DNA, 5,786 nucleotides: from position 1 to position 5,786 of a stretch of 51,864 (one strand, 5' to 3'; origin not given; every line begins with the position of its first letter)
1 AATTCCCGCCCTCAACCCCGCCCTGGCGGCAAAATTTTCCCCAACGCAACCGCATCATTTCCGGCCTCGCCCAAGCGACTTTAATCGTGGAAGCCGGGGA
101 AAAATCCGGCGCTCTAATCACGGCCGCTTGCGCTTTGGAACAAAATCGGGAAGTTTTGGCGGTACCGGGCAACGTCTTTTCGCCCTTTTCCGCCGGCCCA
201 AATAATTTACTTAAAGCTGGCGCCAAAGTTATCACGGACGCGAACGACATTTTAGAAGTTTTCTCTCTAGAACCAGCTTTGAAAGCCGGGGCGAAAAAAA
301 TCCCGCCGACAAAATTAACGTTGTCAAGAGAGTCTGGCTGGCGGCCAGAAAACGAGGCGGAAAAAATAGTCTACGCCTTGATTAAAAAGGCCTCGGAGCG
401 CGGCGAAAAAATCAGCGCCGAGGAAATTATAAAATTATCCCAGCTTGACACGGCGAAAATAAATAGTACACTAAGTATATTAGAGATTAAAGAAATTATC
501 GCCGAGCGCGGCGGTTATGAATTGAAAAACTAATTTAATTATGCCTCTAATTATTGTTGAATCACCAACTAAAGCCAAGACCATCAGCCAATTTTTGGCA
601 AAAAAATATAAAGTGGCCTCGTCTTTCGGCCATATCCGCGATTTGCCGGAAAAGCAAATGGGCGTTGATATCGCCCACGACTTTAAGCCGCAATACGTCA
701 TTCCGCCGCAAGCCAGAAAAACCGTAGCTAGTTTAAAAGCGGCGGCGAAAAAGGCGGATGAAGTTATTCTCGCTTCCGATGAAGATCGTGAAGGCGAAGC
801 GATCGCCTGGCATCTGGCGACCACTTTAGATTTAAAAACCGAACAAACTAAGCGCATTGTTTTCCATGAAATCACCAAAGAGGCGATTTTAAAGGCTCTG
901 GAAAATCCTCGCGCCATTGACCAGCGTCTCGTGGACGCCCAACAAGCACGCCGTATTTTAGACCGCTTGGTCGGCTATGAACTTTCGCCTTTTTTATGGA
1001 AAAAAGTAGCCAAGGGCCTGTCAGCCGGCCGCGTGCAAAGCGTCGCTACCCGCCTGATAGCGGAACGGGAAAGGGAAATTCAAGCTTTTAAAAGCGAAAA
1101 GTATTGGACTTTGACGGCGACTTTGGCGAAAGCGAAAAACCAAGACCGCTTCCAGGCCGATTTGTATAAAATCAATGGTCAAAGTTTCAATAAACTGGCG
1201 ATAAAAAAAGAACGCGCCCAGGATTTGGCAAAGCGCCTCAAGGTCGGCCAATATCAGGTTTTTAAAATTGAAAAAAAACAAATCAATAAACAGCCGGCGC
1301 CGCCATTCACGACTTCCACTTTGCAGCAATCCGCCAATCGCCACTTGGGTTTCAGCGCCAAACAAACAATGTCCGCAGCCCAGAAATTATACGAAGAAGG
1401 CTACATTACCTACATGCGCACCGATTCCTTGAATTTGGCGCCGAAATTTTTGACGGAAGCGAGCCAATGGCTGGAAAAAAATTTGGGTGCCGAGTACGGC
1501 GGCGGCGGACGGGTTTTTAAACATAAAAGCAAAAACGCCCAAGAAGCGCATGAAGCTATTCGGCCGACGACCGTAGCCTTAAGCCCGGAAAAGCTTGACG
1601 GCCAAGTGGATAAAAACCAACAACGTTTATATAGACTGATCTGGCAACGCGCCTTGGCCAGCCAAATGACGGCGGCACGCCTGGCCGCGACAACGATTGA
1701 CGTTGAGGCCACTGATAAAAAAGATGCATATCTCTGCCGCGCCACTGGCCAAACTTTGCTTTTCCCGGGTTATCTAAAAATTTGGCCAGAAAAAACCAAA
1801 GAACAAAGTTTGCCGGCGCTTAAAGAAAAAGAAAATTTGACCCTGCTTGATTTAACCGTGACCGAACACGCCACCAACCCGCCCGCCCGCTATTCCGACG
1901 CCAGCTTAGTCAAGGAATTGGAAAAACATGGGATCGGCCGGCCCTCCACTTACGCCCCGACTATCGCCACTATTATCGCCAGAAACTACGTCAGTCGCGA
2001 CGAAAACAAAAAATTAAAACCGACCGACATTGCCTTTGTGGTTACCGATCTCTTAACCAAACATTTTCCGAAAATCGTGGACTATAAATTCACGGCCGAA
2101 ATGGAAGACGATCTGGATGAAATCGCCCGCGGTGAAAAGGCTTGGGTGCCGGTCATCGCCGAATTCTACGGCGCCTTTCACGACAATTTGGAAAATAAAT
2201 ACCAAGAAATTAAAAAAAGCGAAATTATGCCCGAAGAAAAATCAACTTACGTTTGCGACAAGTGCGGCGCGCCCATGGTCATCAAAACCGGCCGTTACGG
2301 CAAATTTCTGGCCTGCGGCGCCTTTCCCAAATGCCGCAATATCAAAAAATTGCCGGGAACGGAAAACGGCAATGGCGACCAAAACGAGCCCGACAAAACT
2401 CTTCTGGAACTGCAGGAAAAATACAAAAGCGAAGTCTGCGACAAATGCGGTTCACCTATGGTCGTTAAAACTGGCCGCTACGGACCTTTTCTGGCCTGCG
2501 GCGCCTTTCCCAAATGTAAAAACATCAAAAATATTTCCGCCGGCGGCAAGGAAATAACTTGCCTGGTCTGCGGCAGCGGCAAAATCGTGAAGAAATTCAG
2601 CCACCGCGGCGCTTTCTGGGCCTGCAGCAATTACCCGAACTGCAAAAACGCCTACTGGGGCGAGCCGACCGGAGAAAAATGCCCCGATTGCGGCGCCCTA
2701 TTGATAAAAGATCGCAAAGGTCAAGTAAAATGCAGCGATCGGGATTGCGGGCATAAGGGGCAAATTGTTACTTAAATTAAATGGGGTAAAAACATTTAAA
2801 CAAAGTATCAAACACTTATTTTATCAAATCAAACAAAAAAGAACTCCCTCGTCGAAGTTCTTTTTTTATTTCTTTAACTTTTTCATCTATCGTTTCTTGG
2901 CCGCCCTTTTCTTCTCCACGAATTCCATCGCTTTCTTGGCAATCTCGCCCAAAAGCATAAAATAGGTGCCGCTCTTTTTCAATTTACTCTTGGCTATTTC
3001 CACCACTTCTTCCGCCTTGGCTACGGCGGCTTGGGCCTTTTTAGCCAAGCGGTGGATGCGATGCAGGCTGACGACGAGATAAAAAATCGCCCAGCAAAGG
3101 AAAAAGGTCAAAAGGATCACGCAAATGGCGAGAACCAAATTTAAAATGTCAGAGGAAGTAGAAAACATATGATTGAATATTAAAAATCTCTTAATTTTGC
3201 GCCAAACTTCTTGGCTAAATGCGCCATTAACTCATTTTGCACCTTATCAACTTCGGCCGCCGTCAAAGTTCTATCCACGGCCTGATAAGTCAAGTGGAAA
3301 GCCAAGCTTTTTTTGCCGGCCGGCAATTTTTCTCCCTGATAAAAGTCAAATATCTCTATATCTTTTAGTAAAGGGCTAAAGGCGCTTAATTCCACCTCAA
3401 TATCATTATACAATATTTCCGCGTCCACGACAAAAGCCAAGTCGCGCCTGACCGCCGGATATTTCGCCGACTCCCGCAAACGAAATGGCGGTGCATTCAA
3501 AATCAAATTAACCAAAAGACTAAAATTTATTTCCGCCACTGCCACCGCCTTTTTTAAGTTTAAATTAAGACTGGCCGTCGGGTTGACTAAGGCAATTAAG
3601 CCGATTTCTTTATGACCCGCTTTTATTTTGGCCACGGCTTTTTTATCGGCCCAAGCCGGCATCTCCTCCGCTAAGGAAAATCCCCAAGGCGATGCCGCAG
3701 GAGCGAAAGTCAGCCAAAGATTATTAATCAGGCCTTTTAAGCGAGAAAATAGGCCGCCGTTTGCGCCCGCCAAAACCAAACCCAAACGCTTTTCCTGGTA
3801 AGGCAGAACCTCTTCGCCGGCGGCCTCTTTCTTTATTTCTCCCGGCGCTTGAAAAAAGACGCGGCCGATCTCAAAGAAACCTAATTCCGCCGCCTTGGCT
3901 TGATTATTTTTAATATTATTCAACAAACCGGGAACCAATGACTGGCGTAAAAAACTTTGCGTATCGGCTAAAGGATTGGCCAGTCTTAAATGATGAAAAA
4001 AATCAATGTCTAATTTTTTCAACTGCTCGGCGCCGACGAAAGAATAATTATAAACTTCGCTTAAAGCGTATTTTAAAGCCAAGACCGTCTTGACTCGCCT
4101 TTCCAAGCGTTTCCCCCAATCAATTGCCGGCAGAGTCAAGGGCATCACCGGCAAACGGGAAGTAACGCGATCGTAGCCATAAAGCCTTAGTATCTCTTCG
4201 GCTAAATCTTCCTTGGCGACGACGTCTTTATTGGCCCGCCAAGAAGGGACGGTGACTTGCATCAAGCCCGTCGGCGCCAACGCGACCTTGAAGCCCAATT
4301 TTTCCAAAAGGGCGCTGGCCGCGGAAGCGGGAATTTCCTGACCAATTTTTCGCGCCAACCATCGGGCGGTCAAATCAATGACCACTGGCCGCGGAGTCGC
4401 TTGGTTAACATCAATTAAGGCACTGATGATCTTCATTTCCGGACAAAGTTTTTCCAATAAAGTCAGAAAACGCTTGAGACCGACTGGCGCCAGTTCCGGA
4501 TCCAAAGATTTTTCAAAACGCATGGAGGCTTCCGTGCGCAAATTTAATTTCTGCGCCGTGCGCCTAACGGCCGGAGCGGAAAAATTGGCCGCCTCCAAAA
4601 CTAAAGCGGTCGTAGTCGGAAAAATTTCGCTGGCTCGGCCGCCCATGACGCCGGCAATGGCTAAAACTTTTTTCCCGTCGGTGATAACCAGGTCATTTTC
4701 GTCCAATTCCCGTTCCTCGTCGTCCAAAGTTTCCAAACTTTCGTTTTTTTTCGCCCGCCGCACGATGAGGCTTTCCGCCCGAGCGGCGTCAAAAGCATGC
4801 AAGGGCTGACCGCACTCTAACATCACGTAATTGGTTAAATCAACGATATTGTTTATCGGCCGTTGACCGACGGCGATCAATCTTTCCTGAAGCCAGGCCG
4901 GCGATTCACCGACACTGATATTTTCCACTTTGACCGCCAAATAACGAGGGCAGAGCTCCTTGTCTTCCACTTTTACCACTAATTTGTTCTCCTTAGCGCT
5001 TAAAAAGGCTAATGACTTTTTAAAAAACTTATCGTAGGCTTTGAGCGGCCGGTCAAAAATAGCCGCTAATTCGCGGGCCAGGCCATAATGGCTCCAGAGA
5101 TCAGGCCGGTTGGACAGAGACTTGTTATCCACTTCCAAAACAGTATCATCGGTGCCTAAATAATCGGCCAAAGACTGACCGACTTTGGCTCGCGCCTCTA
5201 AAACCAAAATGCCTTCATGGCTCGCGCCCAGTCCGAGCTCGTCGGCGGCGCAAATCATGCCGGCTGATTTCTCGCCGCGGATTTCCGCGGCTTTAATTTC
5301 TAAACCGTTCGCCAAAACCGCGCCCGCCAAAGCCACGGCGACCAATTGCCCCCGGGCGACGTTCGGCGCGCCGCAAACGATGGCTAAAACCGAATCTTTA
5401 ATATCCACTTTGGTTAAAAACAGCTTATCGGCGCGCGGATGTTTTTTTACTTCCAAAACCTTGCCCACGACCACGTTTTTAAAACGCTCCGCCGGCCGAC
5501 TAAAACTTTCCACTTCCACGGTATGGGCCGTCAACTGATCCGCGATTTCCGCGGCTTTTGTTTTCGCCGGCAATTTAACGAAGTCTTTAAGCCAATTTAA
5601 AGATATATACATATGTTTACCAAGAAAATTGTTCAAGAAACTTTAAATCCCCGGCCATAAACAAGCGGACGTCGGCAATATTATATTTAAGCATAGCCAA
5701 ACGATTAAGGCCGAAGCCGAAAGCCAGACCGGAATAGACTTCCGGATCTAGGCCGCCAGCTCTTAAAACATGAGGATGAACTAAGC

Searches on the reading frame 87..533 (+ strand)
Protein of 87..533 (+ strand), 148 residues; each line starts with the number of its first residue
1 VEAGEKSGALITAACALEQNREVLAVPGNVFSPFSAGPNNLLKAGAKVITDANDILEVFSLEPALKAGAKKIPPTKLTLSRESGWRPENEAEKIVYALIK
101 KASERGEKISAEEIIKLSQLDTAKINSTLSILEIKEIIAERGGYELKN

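Call 87: search_protein_families(library=pfam, proteins=[window:87-533:+], max_evalue=0.001)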
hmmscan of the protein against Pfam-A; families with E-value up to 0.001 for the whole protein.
window:87-533:+ (148 aa): 1 family
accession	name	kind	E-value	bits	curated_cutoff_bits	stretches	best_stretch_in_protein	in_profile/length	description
PF02481.21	DNA_processg_A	-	8e-14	51.8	29.6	1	1-50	162-211/212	DNA recombination-mediator protein A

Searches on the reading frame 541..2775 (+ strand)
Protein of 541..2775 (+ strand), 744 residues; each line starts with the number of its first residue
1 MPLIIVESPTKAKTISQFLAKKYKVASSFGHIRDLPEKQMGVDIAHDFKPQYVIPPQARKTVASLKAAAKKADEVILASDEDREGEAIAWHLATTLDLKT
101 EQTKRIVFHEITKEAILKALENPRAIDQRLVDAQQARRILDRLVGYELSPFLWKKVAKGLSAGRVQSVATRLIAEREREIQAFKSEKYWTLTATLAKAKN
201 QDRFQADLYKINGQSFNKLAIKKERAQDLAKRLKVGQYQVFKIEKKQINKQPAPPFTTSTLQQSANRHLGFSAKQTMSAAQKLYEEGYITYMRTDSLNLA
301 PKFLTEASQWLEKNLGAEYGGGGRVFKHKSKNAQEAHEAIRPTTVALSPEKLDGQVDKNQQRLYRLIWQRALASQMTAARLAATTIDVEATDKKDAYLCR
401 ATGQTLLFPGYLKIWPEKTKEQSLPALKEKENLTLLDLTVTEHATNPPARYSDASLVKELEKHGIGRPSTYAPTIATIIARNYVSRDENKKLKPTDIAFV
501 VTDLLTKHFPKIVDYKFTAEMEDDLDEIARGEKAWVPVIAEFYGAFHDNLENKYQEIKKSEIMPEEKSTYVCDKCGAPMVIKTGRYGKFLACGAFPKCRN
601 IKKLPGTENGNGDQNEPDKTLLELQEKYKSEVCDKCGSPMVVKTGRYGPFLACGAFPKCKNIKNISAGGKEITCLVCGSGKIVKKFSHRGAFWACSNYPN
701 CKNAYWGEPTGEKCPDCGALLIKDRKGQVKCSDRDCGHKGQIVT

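Call 31: search_protein_families(library=pfam, proteins=[window:541-2775:+], max_evalue=0.001)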
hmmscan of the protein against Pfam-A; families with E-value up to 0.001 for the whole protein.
window:541-2775:+ (744 aa): 5 families
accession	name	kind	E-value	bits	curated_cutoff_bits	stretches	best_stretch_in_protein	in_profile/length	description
PF01131.25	Topoisom_bac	-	3.9e-126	421.8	35.1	1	126-539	2-410/411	DNA topoisomerase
PF01396.24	Zn_ribbon_Top1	-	5.6e-38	128.9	32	3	572-605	4-37/39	Topoisomerase DNA binding C4 zinc finger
PF01751.28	Toprim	-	2.4e-22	79.4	23.1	1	3-111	2-96/96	Toprim domain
PF13368.11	Toprim_C_rpt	-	1.5e-06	28.4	22.3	0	637-655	5-23/57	Topoisomerase C-terminal repeat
PF06677.18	Auto_anti-p27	-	0.00017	22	24.1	0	710-731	14-36/40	Sjogren's syndrome/scleroderma autoantigen 1 (Autoantigen p27)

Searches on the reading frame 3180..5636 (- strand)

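Call 31: search_protein_families(library=pfam, proteins=[window:3180-5636:-], max_evalue=0.001)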
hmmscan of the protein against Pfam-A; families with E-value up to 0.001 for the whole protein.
window:3180-5636:- (818 aa): 5 families
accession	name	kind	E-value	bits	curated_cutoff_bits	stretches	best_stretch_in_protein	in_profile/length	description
PF03483.22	B3_4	-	2e-64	216.8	29.3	1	229-398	2-173/174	B3/4 domain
PF17759.6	tRNA_synthFbeta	-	7.4e-32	111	22.4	1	493-705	3-214/214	Phenylalanyl tRNA synthetase beta chain CLM domain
PF03147.19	FDX-ACB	-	4.9e-28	97.8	31.1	1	725-816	2-94/94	Ferredoxin-fold anticodon binding domain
PF01588.26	tRNA_bind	-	4.3e-22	78.4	27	1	55-154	1-95/96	Putative tRNA binding domain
PF03484.21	B5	-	8e-16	58.4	28.6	1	420-488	1-67/67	tRNA synthetase B5 domain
